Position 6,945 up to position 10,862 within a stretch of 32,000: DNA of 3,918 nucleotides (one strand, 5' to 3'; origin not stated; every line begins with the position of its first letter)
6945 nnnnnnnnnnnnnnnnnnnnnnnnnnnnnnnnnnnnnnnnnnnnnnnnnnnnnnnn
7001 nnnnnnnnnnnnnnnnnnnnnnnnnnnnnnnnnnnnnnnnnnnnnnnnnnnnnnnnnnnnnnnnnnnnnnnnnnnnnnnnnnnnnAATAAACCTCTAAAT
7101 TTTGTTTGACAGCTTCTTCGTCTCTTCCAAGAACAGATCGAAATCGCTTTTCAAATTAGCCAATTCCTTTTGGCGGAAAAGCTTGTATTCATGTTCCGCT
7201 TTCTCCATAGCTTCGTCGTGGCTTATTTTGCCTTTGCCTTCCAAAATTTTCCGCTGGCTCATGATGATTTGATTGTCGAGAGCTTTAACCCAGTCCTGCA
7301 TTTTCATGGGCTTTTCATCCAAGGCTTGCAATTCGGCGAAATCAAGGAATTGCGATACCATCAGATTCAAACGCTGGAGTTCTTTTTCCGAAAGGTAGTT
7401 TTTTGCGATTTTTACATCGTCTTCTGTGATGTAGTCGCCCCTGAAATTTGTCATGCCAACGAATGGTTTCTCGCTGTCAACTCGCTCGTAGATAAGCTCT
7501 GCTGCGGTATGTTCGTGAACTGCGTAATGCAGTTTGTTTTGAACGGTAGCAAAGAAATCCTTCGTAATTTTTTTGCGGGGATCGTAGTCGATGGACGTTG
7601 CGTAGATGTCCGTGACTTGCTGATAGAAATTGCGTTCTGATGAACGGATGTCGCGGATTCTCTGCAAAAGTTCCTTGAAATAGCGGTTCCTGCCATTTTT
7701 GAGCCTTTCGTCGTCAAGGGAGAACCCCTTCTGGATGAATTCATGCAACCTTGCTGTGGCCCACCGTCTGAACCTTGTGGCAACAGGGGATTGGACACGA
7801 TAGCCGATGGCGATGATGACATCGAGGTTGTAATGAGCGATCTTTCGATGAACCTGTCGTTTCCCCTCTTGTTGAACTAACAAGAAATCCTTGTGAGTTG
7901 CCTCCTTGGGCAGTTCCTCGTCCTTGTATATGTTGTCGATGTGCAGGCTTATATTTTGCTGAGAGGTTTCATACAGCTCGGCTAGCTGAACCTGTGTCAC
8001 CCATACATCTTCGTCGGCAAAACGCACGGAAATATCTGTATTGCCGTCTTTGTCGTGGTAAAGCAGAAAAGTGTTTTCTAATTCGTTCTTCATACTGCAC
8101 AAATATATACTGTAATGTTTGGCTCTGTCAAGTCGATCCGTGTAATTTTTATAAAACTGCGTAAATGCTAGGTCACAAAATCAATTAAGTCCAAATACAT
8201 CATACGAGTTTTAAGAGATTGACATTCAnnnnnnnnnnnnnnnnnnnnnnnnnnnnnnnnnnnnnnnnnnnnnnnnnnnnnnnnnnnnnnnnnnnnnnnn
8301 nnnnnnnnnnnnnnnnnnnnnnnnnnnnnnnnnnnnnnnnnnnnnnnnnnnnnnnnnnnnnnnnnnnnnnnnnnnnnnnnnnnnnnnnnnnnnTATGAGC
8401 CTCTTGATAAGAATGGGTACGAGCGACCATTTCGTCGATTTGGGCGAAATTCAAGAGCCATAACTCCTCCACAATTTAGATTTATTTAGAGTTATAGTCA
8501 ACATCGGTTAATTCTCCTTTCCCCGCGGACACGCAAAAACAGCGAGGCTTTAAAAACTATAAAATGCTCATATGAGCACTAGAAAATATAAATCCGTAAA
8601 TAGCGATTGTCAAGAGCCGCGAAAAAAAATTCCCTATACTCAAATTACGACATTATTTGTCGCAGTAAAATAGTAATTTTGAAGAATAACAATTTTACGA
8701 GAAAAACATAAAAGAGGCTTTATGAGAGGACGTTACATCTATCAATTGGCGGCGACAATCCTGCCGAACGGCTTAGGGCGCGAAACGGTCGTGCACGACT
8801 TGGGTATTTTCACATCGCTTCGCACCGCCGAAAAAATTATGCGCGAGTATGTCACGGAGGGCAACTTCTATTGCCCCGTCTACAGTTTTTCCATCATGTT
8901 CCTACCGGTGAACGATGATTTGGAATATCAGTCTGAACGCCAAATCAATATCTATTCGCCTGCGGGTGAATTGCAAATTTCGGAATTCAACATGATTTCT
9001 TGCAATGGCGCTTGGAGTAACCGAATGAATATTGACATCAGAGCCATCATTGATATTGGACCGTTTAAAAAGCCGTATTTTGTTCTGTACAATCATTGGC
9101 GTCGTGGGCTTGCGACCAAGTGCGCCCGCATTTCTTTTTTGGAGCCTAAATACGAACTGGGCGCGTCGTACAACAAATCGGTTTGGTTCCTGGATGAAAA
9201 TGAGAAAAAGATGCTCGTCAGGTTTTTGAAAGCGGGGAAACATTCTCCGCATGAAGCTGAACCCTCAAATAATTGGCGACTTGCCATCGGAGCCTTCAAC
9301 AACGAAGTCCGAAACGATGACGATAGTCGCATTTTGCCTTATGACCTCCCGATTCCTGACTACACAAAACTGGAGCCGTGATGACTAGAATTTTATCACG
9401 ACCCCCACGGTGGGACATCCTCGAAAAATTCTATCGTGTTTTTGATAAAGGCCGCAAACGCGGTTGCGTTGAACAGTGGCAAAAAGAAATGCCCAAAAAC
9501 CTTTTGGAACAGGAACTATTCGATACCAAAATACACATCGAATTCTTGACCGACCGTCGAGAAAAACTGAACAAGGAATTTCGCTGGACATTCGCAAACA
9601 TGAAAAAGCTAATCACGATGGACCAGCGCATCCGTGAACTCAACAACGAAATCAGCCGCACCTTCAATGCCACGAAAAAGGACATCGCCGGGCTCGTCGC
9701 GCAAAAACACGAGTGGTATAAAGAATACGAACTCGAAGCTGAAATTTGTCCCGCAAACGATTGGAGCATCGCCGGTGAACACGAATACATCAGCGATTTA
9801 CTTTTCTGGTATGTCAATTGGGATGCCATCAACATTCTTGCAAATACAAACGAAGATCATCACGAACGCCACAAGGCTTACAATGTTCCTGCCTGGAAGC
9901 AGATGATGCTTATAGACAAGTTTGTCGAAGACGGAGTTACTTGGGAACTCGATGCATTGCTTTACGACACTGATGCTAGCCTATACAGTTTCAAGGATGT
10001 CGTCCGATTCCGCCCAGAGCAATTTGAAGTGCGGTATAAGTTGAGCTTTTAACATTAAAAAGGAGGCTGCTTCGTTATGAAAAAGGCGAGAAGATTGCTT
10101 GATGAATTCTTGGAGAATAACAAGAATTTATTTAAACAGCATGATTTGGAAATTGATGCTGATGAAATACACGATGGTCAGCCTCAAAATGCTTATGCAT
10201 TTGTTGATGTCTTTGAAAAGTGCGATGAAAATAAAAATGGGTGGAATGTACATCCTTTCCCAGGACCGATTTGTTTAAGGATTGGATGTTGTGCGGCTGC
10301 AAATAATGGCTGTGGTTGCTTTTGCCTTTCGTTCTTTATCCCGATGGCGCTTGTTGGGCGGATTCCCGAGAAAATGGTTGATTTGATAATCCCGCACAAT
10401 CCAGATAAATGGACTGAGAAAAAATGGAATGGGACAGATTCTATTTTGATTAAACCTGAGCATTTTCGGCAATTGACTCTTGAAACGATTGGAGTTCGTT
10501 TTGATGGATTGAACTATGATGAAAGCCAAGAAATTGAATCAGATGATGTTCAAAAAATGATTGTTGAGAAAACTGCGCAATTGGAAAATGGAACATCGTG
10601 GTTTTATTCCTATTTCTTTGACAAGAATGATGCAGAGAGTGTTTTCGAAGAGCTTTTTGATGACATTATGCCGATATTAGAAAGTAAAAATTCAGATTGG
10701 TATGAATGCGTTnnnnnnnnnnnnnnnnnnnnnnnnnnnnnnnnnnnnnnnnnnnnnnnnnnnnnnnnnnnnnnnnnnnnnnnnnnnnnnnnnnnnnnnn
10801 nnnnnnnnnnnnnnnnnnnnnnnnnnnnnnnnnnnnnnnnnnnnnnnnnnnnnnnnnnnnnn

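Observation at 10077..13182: Extremely AT-rich effector-like block: HNH nuclease, single-HKD PLD nuclease and papain-like Cys peptidase in tight series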

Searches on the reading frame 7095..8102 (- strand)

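Call 3: search_protein_families(library=pfam, proteins=[window:7095-8102:-], max_evalue=0.1)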
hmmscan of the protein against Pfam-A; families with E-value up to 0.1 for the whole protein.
window:7095-8102:- (335 aa): 2 families
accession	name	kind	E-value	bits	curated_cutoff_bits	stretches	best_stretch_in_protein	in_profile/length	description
PF13310.11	Virulence_RhuM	-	7.6e-109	363.3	33.7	1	68-313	1-248/252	Virulence protein RhuM family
PF02498.22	Bro-N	-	0.06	14.4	25.6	0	31-117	10-92/96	BRO family, N-terminal domain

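Call 4: search_protein_families(library=padloc, proteins=[window:7095-8102:-], max_evalue=0.1)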
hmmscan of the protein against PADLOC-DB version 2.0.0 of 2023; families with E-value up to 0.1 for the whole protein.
window:7095-8102:- (335 aa): 39 families (the best 25 are shown)
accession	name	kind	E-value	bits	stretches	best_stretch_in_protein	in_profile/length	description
PDLC04853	PDC-S05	-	8.4e-142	470.2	1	8-330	4-327/336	-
PDLC04851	PDC-S05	-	3e-136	452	1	5-331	5-337/342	-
PDLC04852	PDC-S05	-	4e-128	425.2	1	6-323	7-326/346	-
PDLC04843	PDC-S05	-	2.6e-127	422.6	1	8-332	4-323/330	-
PDLC04868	PDC-S05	-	5.1e-119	395.2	1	8-330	4-331/335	-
PDLC04864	PDC-S05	-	3.1e-114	379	1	66-332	3-270/277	-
PDLC04871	PDC-S05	-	4.1e-107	357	1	4-329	125-457/468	-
PDLC04870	PDC-S05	-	7.3e-87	288.2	1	6-210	5-209/214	-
PDLC04876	PDC-S05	-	1.7e-68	227.7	1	7-170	5-171/174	-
PDLC04872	PDC-S05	-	4.5e-53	177.1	1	5-151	2-145/152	-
PDLC04854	PDC-S05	-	2e-51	172.6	1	10-160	4-153/212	-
PDLC04965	PDC-S23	-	2e-49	166.7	1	9-157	4-151/327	-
PDLC04964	PDC-S23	-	1.1e-48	164.2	1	10-167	4-160/331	-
PDLC04858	PDC-S05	-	1.4e-45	152.4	1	4-139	1-131/138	-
PDLC04848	PDC-S05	-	7.5e-43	145.2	1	6-152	3-144/291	-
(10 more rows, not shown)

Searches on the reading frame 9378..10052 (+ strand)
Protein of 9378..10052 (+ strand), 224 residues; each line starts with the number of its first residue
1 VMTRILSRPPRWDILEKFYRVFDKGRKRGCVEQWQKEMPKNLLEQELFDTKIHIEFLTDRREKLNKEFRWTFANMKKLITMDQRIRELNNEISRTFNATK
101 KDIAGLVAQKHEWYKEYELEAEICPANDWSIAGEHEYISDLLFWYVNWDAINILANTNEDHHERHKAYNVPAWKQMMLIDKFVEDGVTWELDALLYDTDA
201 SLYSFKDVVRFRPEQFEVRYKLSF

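Call 3: search_protein_families(library=pfam, proteins=[window:9378-10052:+], max_evalue=0.1)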
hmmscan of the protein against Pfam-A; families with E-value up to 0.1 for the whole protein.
window:9378-10052:+ (224 aa): 2 families
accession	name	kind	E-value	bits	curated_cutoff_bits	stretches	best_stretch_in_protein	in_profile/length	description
PF25228.1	Lips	-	0.0052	15.4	27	1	5-97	335-426/892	Lips protein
PF20828.2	ATV_ORF273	-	0.044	13.7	27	1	179-217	64-102/246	Acidianus two-tailed virus, ORF273 protein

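Call 4: search_protein_families(library=padloc, proteins=[window:9378-10052:+], max_evalue=0.1)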
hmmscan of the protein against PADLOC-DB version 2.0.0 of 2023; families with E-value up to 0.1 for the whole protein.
window:9378-10052:+ (224 aa): 1 family
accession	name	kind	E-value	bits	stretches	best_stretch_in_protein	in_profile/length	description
PDLC02714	PbeC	-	0.00087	16.2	1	28-118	351-442/651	PbeC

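Call 7: search_protein_families(library=ncbifam, proteins=[window:9378-10052:+], max_evalue=0.1)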
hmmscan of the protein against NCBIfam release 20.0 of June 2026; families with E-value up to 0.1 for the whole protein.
window:9378-10052:+ (224 aa): 0 families

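Call 32: find_related_loci(query=window:9378-10052:+, collection=genome_contigs, flank=10000)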
Query window:9378-10052:+ (224 aa) in genome_contigs; peptide patterns used: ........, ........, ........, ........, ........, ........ (x = any residue, [..] = any of these).
28 stretches matched a pattern; 4 encode a relative of the query (tblastn E <= 1e-3); 4 distinct loci.
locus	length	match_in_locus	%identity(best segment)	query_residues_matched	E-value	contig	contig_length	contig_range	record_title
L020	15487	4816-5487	94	1-224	4e-146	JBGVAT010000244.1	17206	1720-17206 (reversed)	MAG: Fibrobacter sp. isolate ruminal_MAG_424 ruminal_MAG_424_contig_0244, whole genome shotgun sequence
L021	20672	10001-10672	89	1-224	6e-137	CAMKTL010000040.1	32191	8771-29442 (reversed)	MAG: uncultured Fibrobacter sp. isolate SRR12081295_bin.74_metaWRAP_v1.3_MAG genome assembly, contig: ERZ12289769.1699,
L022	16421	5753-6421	89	2-224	2e-136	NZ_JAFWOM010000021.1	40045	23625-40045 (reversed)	MAG: Fibrobacter sp. isolate RGIG5926 Sheep_Omasum-1__c106936, whole genome shotgun sequence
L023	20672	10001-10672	84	1-224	2e-130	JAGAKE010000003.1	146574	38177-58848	MAG: Fibrobacteraceae bacterium isolate RGIG8517 Water_deer_Cecum-2__c28, whole genome shotgun sequence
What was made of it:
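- Organism and frame: the loci are Fibrobacter MAGs (call 32).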

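Call 37: search_protein_families(library=pfam, proteins=[L021:11119-13080:+, L021:13089-15311:+, L022:6509-7051:+, L022:7317-8555:+, L022:8606-10276:-, L022:10273-11760:-, L022:11763-12686:-, L023:11607-12914:-, L023:12890-13264:-, L023:13459-14658:+], max_evalue=0.001)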
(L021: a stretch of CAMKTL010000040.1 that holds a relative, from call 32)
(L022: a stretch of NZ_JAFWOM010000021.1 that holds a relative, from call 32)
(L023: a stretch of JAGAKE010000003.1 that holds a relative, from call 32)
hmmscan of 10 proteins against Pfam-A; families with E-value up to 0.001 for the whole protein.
L021:11119-13080:+ (653 aa): 2 families
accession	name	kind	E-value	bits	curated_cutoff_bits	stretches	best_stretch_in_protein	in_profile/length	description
PF01555.25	N6_N4_Mtase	-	2.5e-32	113.1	26.7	1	110-392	1-209/221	DNA methylase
PF03602.21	Cons_hypoth95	-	8.9e-05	22.7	24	0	98-124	101-128/182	Conserved hypothetical protein 95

L021:13089-15311:+ (740 aa): 2 families
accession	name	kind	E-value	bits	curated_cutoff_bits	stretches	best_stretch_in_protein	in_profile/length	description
PF04851.21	ResIII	-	1.6e-18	67.6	22.5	1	1-171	2-163/164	Type III restriction enzyme, res subunit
PF00270.35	DEAD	-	2.1e-05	24.8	26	1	13-171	7-161/167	DEAD/DEAH box helicase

L022:6509-7051:+ (180 aa): 0 families

L022:7317-8555:+ (412 aa): 1 family
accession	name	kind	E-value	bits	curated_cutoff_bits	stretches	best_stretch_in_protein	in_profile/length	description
PF13020.12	NOV_C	-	6.1e-14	52.3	22.1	1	298-384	1-88/91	Protein NO VEIN, C-terminal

L022:8606-10276:- (556 aa): 3 families
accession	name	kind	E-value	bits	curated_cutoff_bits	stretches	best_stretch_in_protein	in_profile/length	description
PF00271.37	Helicase_C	-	2.5e-15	57.1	23.5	1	374-484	2-110/110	Helicase conserved C-terminal domain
PF04851.21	ResIII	-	6.7e-06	26.5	22.5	1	12-195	4-145/164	Type III restriction enzyme, res subunit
PF00270.35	DEAD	-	0.00017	21.8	26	0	40-76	15-55/167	DEAD/DEAH box helicase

L022:10273-11760:- (495 aa): 2 families
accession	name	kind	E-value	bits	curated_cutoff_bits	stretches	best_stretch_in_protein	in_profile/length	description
PF13091.12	PLDc_2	-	4.6e-06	27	27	1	211-276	77-131/132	PLD-like domain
PF09565.16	RE_NgoFVII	-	0.00083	19.2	23.8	0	220-274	97-146/162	NgoFVII restriction endonuclease N-terminal PLD domain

L022:11763-12686:- (307 aa): 0 families

L023:11607-12914:- (435 aa): 2 families
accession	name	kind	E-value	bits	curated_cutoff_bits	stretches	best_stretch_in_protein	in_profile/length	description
PF07804.18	HipA_C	-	1.7e-49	168.8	30.5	1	173-407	1-208/213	HipA-like C-terminal domain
PF13657.11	Couple_hipA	-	4.9e-18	65.9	22.5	1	12-122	2-98/99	HipA N-terminal domain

L023:12890-13264:- (124 aa): 2 families
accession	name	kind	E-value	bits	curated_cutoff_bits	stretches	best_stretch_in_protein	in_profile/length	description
PF13560.12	HTH_31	-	1.7e-06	28.6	27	1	22-60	1-39/64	Helix-turn-helix domain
PF01381.28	HTH_3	-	3.1e-06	27.6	23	1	28-74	2-49/55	Helix-turn-helix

L023:13459-14658:+ (399 aa): 2 families
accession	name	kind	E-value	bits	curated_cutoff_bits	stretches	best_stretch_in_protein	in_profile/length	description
PF13635.12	DUF4143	-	3.3e-43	147.6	28.1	1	175-334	1-160/160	Domain of unknown function (DUF4143)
PF13173.12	AAA_14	-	6.8e-25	88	27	1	19-133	4-128/129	AAA domain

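Call 87: search_protein_families(library=phrogs, proteins=[window:9378-10052:+], max_evalue=0.01)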
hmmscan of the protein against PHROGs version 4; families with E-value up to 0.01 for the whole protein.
window:9378-10052:+ (224 aa): 0 families

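Call 98: find_related_loci(query=window:9378-10052:+, collection=viral_contigs, flank=5000)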
Query window:9378-10052:+ (224 aa) in viral_contigs; peptide patterns used: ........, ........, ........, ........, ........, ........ (x = any residue, [..] = any of these).
5 stretches matched a pattern, but none encodes a relative of the query by tblastn (E <= 1e-3).

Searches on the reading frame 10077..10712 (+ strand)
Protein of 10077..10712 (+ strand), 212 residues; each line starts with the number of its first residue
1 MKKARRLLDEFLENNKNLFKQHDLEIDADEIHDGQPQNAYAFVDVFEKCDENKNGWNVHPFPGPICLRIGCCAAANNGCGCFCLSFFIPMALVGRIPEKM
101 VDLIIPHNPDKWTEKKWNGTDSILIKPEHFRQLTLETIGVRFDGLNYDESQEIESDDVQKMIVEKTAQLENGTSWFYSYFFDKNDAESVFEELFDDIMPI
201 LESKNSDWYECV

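Call 75: search_solved_structures(query=A6, max_evalue=10)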
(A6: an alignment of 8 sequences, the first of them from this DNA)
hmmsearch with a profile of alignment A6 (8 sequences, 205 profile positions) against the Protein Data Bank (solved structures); distinct sequences matched with E-value up to 10: 4.
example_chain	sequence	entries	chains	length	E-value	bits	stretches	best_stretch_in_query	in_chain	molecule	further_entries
7bul_A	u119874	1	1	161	0.35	13.8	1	142-201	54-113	General transcription factor IIH subunit 1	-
1pfj_A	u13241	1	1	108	0.41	13.6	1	142-197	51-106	TFIIH basal transcription factor complex p62 subunit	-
2rnr_B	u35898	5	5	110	0.43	13.6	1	142-197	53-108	TFIIH basal transcription factor complex p62 subunit | General transcription factor IIH subunit 1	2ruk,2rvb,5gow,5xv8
7dti_B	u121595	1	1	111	0.44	13.5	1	142-197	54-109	General transcription factor IIH subunit 1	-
